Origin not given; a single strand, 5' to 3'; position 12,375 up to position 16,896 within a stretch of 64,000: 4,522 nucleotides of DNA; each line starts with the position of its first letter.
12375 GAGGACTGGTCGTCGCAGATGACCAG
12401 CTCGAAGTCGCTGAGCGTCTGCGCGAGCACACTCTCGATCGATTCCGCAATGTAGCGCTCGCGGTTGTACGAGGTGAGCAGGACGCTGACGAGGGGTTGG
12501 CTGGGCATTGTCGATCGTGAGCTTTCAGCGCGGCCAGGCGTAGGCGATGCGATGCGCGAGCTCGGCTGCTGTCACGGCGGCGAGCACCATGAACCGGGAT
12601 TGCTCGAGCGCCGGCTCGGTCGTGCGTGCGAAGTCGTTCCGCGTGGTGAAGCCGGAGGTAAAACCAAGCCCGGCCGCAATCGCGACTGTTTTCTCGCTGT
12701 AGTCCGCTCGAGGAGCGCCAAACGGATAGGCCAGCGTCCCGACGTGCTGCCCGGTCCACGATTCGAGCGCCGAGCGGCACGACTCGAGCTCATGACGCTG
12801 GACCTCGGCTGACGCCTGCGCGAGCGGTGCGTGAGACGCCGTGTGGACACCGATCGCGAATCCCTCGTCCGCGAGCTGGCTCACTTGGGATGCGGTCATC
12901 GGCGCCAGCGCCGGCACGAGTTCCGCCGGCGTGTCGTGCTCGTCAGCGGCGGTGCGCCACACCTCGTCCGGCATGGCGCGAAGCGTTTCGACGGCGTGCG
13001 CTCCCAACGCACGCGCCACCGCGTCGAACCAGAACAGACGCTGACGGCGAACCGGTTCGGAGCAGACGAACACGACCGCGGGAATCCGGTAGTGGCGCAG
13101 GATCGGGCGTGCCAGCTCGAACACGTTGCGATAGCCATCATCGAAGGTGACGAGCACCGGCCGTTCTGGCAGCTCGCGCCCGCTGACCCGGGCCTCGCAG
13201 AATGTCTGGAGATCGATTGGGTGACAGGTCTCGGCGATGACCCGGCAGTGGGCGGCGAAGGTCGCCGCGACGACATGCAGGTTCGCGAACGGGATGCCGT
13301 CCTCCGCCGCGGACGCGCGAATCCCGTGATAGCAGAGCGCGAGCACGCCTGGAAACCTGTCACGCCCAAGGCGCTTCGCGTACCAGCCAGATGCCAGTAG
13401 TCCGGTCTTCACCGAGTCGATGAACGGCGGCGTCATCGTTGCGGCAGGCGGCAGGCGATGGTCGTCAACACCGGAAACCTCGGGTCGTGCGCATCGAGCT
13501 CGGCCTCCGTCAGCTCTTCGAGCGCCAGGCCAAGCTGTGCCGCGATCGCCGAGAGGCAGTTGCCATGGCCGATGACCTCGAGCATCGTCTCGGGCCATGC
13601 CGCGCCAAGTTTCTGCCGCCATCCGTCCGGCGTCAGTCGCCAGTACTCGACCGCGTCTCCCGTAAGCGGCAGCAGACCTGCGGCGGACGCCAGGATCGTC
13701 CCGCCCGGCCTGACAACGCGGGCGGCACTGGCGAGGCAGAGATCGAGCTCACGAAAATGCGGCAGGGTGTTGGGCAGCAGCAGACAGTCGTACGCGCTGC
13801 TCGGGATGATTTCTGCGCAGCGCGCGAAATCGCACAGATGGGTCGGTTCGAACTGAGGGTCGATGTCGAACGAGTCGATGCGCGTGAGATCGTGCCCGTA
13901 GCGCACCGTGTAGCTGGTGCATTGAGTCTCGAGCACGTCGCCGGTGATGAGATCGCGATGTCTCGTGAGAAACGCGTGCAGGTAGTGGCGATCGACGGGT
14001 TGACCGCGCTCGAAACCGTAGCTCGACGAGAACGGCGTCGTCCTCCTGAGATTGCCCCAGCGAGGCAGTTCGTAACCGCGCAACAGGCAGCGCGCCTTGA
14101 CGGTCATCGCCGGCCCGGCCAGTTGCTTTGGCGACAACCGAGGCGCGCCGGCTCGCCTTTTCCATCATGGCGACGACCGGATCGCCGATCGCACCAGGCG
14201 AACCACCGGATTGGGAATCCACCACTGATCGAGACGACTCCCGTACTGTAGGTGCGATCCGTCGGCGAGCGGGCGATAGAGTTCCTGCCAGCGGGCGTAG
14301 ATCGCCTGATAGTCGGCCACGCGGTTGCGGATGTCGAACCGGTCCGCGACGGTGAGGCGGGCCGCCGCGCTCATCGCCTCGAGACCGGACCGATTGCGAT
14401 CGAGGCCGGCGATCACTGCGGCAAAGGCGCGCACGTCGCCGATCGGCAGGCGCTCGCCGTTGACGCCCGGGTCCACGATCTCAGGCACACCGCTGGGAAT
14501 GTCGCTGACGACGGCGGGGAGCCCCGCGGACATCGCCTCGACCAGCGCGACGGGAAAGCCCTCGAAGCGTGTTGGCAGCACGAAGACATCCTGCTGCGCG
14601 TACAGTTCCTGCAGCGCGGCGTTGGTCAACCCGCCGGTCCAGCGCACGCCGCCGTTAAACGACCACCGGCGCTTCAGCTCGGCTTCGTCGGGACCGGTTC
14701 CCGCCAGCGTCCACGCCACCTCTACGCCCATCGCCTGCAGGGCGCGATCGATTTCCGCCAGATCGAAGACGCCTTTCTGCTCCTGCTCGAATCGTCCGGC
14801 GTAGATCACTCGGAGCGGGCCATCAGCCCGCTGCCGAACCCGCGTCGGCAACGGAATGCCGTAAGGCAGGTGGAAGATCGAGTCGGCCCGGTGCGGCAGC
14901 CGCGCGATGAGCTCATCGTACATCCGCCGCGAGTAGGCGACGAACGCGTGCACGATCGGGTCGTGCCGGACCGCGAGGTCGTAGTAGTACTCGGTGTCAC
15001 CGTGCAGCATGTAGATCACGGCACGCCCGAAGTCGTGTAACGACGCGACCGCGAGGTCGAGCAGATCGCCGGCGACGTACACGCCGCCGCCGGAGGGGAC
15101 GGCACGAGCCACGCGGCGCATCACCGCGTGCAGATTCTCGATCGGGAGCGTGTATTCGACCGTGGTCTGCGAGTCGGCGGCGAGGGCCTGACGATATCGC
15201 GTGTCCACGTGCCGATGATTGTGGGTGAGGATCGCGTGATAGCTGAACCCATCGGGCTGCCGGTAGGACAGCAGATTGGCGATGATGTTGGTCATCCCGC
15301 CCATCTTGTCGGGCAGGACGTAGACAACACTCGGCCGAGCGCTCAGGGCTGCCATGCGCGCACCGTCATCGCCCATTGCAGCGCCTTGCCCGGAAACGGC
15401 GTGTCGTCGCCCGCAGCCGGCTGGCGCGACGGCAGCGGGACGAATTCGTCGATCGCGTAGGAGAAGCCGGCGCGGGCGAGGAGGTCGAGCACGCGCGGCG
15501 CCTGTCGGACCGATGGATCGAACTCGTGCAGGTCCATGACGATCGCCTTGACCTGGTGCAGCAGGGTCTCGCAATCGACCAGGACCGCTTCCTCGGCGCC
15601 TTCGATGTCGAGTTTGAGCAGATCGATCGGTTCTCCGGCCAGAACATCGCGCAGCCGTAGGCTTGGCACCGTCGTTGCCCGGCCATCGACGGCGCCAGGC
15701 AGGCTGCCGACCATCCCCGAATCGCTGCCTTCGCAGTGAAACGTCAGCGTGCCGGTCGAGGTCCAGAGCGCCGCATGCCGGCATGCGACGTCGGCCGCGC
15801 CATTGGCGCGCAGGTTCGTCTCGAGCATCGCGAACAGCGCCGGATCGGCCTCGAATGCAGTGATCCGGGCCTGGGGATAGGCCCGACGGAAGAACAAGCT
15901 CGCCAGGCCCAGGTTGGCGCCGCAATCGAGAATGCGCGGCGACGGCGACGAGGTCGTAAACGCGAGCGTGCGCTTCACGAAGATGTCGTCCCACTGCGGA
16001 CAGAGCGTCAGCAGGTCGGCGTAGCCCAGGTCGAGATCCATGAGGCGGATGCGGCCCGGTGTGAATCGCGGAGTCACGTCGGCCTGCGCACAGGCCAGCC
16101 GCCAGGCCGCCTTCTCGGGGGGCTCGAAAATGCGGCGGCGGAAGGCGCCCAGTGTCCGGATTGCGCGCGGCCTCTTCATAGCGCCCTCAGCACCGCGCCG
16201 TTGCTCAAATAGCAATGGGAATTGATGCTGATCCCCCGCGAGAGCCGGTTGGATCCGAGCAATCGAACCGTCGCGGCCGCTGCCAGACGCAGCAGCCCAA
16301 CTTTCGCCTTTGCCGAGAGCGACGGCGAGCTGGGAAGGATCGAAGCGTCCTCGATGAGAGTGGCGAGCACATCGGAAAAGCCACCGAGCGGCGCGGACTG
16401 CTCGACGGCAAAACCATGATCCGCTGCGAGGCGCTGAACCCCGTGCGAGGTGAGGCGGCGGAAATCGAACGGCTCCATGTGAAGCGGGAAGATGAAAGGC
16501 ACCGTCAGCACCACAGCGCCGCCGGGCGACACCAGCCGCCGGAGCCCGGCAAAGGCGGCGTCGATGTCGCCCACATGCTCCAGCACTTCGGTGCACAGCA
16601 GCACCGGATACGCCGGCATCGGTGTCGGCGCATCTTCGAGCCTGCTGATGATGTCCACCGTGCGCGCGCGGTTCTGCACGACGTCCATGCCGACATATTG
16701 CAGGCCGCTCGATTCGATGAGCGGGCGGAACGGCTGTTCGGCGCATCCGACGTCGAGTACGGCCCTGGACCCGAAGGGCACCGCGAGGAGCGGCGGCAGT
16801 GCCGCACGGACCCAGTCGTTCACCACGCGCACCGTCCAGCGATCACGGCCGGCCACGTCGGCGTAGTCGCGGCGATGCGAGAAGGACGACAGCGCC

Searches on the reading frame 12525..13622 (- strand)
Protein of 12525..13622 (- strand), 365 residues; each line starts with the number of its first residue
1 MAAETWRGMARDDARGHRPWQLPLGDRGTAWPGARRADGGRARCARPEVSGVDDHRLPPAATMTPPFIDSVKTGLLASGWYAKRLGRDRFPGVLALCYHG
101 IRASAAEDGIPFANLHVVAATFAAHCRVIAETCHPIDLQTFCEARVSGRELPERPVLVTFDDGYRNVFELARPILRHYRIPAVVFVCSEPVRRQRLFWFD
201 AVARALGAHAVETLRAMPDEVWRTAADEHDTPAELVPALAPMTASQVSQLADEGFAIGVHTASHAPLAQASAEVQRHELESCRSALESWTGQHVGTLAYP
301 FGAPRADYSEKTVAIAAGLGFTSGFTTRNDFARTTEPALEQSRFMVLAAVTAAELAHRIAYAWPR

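Call 15: search_protein_families(library=ncbifam, proteins=[window:12525-13622:-], max_evalue=0.00001)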
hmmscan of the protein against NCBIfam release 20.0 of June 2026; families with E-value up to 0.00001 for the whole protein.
window:12525-13622:- (365 aa): 6 families
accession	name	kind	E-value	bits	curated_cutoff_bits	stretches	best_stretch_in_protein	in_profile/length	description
TIGR03938.2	deacetyl_PgaB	equivalog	4.7e-22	78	321.9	1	93-188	3-98/621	poly-beta-1,6-N-acetyl-D-glucosamine N-deacetylase PgaB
TIGR02884.1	spore_pdaA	equivalog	3.1e-10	40.1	298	1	247-325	82-157/224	delta-lactam-biosynthetic de-N-acetylase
NF011177.0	PRK14582.1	equivalog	5.8e-10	38.1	923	1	93-184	49-137/671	poly-beta-1,6-N-acetyl-D-glucosamine N-deacetylase PgaB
TIGR03933.1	PIA_icaB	equivalog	6.9e-09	35.6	248.35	1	132-195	51-113/245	intercellular adhesin biosynthesis polysaccharide N-deacetylase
NF050820.1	PolSacchBiosHfsH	equivalog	2.5e-06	27.3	400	1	243-303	82-142/249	oligosaccharide deacetylase HfsH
TIGR02764.1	spore_ybaN_pdaB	equivalog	3.7e-06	26.8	237.4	0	244-322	48-122/191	polysaccharide deacetylase family sporulation protein PdaB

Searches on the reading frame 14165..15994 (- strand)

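Call 15: search_protein_families(library=ncbifam, proteins=[window:14165-15994:-], max_evalue=0.00001)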
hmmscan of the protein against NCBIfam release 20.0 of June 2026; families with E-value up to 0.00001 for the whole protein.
window:14165-15994:- (609 aa): 20 families
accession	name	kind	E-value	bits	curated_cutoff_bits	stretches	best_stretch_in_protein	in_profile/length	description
NF041876.1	EPS_EpsE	equivalog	5.7e-20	71.9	400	1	388-557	209-384/389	exopolysaccharide biosynthesis GT4 family glycosyltransferase EpsE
TIGR03088.1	stp2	hypoth_equivalog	2.4e-19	69.6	409.05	1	329-568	118-372/374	TIGR03088 family PEP-CTERM/XrtA system glycosyltransferase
TIGR03999.1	thiol_BshA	equivalog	8.6e-18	64.4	273.7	1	426-568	230-372/375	N-acetyl-alpha-D-glucosaminyl L-malate synthase BshA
NF007396.0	PRK09922.1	equivalog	1.4e-16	60.4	385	1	390-528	179-320/361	lipopolysaccharide 1,6-galactosyltransferase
TIGR04005.1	wcaL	equivalog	1.7e-16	60.1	537.6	1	389-554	218-391/406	colanic acid biosynthesis glycosyltransferase WcaL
NF047684.1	TeichurnBiosyTuaC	equivalog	8e-15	54.7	550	1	396-508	222-329/391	teichuronic acid biosynthesis protein TuaC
TIGR04063.1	stp3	hypoth_equivalog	1.4e-10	40.6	442.05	1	407-568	226-394/397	TIGR04063 family PEP-CTERM/XrtA system glycosyltransferase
NF038229.1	Glyco4_Geo_Pelo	equivalog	1.7e-10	40.4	400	1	350-568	112-335/338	GPMC system family 4 glycosyltransferase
TIGR04157.1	glyco_rSAM_CFB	subfamily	7e-10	38.4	400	1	396-523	230-355/406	TIGR04157 family glycosyltransferase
TIGR02149.1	glgA_Coryne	subfamily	1.6e-08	34.1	302.4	1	396-554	207-375/391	glycogen synthase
TIGR04047.1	MSMEG_0565_glyc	hypoth_equivalog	1.9e-08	33.8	259.85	1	448-509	257-317/373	MSMEG_0565 family glycosyltransferase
NF038295.1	EPS_HpsP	equivalog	2.9e-08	33.1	550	1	396-498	210-318/388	hormogonium polysaccharide biosynthesis glycosyltransferase HpsP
NF046085.1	XrtY_assoc_Gly1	equivalog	3.5e-08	32.7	400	1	388-568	204-383/387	XrtY-associated glycosyltransferase XYAG1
NF011726.0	PRK15179.1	equivalog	3.7e-07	28.8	733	1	464-562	588-687/694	Vi polysaccharide biosynthesis protein TviE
TIGR04348.1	TIGR04348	equivalog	1.2e-06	27.8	300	1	385-546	129-289/310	selenoneine biosynthesis selenosugar synthase SenB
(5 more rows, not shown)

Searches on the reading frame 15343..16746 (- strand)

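Call 15: search_protein_families(library=ncbifam, proteins=[window:15343-16746:-], max_evalue=0.00001)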
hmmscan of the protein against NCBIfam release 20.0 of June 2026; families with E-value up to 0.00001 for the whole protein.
window:15343-16746:- (467 aa): 1 family
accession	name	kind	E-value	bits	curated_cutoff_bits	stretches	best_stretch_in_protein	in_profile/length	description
TIGR01444.1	fkbM_fam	subfamily_domain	8.4e-27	94.4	37.7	1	272-407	2-143/143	FkbM family methyltransferase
